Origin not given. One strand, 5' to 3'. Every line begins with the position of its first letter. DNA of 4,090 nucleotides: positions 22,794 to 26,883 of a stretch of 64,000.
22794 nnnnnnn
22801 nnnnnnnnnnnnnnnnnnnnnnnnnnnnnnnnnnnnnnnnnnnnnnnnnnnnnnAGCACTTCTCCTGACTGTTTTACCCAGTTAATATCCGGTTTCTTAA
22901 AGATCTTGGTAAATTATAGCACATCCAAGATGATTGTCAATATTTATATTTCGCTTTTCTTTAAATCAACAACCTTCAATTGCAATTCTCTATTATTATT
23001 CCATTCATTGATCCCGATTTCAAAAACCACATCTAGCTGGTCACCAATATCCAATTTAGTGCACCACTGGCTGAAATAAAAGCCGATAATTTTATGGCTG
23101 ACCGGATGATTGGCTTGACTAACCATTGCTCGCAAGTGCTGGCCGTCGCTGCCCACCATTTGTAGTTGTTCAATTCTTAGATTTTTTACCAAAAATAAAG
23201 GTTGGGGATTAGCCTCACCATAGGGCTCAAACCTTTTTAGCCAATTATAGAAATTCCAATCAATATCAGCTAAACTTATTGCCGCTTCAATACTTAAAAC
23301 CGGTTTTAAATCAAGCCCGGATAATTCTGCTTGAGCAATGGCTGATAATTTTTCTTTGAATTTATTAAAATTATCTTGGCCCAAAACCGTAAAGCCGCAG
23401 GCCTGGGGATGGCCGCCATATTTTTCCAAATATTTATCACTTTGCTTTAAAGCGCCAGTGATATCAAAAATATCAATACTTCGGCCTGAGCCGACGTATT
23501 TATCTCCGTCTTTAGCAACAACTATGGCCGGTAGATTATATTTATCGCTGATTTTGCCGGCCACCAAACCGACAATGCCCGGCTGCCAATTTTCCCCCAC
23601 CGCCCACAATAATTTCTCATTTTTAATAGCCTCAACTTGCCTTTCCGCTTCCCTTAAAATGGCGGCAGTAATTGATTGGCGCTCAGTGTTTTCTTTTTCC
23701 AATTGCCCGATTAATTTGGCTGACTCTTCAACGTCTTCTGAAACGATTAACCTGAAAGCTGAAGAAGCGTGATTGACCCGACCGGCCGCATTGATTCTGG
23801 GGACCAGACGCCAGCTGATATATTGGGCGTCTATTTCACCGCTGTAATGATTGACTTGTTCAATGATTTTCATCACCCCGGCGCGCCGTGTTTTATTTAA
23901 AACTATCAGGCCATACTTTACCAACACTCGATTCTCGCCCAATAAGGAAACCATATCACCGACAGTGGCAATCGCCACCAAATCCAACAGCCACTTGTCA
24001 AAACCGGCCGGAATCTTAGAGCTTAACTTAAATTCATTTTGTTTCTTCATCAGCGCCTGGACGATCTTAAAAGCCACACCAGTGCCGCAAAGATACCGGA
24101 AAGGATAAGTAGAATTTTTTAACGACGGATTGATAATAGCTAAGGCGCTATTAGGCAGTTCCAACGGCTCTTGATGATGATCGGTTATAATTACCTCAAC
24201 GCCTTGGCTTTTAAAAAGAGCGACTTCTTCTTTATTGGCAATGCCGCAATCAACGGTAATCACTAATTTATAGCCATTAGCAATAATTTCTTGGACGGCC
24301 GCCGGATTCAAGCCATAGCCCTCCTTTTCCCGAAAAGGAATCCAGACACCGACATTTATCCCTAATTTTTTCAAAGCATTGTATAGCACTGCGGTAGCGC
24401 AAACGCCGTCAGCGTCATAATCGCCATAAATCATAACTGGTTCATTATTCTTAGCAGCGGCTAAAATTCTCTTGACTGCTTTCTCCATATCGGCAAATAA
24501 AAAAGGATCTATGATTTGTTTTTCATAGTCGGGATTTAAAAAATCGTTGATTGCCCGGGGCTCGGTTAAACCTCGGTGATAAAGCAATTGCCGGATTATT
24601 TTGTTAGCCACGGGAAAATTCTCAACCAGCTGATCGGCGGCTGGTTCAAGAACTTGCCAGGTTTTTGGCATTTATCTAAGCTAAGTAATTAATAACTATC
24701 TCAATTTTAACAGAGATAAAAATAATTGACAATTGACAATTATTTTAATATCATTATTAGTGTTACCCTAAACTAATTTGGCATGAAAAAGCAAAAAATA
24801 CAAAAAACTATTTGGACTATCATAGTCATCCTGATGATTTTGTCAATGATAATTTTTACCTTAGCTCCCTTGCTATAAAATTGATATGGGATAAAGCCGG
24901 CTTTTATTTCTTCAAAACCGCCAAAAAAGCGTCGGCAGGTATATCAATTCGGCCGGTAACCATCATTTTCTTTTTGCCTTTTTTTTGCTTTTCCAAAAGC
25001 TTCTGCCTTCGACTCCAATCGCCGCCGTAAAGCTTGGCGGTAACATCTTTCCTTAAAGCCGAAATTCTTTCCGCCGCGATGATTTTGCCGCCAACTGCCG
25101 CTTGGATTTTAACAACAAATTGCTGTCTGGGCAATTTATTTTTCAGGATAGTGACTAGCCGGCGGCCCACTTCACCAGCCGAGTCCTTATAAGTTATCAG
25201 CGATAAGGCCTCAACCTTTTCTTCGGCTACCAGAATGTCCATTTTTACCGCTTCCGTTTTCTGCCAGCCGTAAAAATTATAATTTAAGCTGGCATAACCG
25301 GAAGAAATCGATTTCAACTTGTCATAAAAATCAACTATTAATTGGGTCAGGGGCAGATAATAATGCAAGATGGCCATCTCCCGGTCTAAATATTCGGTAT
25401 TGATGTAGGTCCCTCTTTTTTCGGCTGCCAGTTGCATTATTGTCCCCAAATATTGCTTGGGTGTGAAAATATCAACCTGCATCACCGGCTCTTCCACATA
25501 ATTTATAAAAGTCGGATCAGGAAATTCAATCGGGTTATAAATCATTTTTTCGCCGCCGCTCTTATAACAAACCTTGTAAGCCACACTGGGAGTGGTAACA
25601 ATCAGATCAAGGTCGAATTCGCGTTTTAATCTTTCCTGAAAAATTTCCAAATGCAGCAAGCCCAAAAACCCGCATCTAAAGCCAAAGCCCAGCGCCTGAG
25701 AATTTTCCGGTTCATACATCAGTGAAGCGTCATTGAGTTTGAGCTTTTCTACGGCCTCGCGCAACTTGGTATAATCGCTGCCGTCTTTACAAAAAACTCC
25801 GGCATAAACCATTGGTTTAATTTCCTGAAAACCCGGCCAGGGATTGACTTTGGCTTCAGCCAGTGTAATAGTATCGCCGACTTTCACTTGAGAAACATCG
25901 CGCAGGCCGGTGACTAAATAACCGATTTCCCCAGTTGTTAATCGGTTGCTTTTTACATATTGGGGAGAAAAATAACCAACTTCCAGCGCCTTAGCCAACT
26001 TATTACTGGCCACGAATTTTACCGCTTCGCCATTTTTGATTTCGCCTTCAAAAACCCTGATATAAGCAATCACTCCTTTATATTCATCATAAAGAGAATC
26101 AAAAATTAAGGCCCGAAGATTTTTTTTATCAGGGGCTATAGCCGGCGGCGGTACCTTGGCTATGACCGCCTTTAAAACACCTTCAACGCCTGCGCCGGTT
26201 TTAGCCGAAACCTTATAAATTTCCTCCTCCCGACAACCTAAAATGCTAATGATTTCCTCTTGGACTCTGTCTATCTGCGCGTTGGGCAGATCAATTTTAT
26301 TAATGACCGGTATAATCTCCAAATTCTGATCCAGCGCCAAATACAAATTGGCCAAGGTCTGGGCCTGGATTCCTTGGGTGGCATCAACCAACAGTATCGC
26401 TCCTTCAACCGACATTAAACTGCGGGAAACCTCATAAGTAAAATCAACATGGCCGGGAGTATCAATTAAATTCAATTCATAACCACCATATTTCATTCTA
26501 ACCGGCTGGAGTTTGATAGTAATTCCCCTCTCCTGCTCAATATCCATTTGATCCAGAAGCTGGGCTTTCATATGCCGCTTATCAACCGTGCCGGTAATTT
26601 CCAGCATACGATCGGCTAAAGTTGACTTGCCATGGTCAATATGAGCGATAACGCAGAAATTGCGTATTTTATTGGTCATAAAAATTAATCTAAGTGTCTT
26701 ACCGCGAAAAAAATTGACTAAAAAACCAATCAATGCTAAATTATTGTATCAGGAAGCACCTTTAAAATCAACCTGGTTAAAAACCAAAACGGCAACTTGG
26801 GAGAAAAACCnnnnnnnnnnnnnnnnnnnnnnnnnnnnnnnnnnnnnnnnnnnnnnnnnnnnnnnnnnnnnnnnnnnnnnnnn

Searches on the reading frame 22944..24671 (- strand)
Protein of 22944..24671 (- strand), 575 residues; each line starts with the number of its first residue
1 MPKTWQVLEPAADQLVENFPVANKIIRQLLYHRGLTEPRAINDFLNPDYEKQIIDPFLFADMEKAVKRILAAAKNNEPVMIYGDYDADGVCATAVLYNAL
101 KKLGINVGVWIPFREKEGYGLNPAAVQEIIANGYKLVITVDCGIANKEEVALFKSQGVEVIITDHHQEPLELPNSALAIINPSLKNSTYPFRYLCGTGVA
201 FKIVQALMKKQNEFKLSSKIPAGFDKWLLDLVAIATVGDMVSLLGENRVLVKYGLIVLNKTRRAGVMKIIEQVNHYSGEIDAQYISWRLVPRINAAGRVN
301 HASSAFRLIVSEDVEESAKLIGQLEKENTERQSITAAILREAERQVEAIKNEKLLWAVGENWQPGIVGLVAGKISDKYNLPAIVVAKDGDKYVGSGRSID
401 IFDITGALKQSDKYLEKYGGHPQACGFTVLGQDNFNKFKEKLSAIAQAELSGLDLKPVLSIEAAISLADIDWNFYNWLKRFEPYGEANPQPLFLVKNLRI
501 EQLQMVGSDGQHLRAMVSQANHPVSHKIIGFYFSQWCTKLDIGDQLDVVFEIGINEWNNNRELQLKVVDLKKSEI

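Call 55: search_protein_families(library=pfam, proteins=[window:22944-24671:-], max_evalue=0.0001)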
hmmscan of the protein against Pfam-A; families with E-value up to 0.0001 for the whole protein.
window:22944-24671:- (575 aa): 3 families
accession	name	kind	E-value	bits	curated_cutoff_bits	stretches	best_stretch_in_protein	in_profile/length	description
PF17768.7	RecJ_OB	-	1.8e-28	99.1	27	1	461-569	1-107/107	RecJ OB domain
PF01368.27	DHH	-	2.6e-26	92.8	28.1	1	79-236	2-125/125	DHH family, N-terminal domain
PF02272.25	DHHA1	-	1.3e-13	51.7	25.9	1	353-446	3-100/102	DHHA1 domain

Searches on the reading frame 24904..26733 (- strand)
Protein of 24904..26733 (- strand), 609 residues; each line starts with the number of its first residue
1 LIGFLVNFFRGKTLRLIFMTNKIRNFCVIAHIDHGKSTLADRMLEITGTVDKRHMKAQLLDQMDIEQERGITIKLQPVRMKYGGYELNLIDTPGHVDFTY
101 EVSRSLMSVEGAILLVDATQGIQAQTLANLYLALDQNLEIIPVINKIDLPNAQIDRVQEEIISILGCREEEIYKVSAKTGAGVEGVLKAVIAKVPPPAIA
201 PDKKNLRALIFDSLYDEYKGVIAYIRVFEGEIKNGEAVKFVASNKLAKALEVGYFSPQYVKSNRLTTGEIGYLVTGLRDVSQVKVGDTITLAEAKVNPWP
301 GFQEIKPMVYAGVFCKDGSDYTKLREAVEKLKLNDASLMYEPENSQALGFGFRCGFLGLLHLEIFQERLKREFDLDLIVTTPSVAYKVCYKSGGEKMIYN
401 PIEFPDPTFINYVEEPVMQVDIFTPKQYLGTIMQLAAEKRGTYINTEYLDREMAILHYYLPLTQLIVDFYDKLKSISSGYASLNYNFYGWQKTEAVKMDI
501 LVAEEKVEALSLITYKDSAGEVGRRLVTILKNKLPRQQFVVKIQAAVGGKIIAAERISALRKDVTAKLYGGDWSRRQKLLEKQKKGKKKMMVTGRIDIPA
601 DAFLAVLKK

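Call 55: search_protein_families(library=pfam, proteins=[window:24904-26733:-], max_evalue=0.0001)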
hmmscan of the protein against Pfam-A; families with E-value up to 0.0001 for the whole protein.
window:24904-26733:- (609 aa): 6 families
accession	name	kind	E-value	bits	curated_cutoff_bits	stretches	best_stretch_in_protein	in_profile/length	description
PF00009.33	GTP_EFTU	-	5.5e-56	189.6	26.5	1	22-195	2-187/188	Elongation factor Tu GTP binding domain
PF06421.17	LepA_C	-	3.5e-40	136.9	29.7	1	503-608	2-107/107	GTP-binding protein LepA C-terminus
PF00679.30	EFG_C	-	2.1e-21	76.2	27.9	1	414-500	3-88/89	Elongation factor G C-terminus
PF03144.31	GTP_EFTU_D2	-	5.5e-07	30.4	30.3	1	220-290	1-73/73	Elongation factor Tu domain 2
PF01926.29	MMR_HSR1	-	1.4e-05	25.6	21.9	1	34-146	10-113/113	50S ribosome-binding GTPase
PF14492.12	EFG_III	-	3.1e-05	24.4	27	0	306-379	3-73/75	Elongation Factor G, domain III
